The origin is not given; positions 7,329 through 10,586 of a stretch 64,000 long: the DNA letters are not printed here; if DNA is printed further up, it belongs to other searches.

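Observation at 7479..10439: One-polypeptide ECF sigma factor, single TM helix, and ~700 aa extracytoplasmic CarboxypepD_reg-like repeat array (copy 1)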

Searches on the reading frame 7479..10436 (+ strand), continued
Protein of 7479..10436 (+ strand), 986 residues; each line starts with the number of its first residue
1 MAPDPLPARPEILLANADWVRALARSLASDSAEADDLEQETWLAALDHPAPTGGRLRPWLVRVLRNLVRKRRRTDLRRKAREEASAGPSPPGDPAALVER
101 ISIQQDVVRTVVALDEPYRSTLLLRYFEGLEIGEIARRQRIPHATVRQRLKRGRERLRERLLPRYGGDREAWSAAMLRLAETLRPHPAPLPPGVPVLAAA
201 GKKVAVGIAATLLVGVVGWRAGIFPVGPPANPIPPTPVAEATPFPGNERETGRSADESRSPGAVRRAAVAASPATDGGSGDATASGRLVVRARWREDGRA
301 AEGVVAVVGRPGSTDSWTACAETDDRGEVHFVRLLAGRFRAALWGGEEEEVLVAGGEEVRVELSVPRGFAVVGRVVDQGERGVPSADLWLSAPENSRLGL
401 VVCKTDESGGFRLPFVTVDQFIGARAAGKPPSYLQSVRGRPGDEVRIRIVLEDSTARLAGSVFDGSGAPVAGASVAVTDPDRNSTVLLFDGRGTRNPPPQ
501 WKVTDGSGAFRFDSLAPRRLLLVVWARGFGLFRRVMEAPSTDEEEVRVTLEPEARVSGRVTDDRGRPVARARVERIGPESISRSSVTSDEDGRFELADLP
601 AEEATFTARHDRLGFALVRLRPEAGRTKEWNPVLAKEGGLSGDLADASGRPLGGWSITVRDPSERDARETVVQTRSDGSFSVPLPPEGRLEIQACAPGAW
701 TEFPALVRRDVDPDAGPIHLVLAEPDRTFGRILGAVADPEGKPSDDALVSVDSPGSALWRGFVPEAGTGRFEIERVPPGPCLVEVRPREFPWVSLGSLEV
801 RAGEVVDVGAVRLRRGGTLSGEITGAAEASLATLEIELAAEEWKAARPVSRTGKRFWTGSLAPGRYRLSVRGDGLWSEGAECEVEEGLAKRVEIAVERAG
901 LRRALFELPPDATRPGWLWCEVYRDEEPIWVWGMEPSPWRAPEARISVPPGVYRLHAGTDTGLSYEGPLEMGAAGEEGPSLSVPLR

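Call 47: fold_search(model_id=the predicted structure, library=pdb)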
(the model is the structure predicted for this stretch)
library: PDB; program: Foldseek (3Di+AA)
matches with E <= 10: 1389; with E <= 0.001: 239
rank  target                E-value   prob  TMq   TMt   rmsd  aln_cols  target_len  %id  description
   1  6tav_B                4.3e-13  0.99  0.07  0.06  31.7       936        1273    9  Crystal structure of endopeptidase-induced alpha2-macroglobulin (released 2021-05-12)
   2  6fwv_A                2.8e-12  1.00  0.08  0.15  37.4       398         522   13  The Bacillus anthracis TIE protein (released 2018-08-08)
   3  6iaa_A                3.3e-12  0.99  0.06  0.08  49.0       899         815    9  hRobo2 ectodomain (released 2019-03-13)
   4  7u8t_B                3.9e-12  1.00  0.08  0.12  33.1       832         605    8  Vps13 adaptor binding domain in complex with Mcp1 PxP motif peptide (released 2022-03-30)
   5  6fwv_B                6.0e-12  1.00  0.09  0.15  37.2       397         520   13  The Bacillus anthracis TIE protein (released 2018-08-08)
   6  8q6t_I                8.3e-12  0.96  0.05  0.05  78.9       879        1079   10  Helical reconstruction of the relaxed thick filament from FIB milled left ventricular mouse myofibrils (released 2023-11-01)
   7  3pvm_B                1.4e-11  0.99  0.08  0.07  29.5      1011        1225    9  Structure of Complement C5 in Complex with CVF (released 2011-01-19)
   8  7o7n_A                5.1e-11  0.97  0.07  0.06  31.3       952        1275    8  (h-alpha2M)4 semiactivated I state (released 2022-04-13)
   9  7von                  1.1e-10  0.97  0.07  0.06  32.7       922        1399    8  Native alpha-2-macroglobulin monomer (released 2022-11-16)
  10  6tav_D                1.3e-10  0.93  0.07  0.06  31.4       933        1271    9  Crystal structure of endopeptidase-induced alpha2-macroglobulin (released 2021-05-12)
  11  7o7q_A                1.8e-10  0.96  0.07  0.07  31.2       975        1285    9  (h-alpha2M)4 trypsin-activated state (released 2022-04-13)
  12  7q1y_A                2.8e-10  0.93  0.07  0.06  33.2       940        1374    9  X-ray structure of human A2ML1 (released 2022-04-20)
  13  6vjb                  3.0e-10  0.99  0.09  0.07  35.9       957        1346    9  Crystal structure of a catalytically inactive CXC Chemokine-degrading protease SpyCEP from Streptococcus pyogenes (released 2020-04-15)
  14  4oq1                  4.6e-10  1.00  0.10  0.23  22.6       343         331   12  Structure of the Streptococcal ancillary pilin (released 2014-04-23)
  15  7voo_A                5.1e-10  0.96  0.08  0.07  30.3       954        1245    8  Induced alpha-2-macroglobulin monomer (released 2022-10-19)
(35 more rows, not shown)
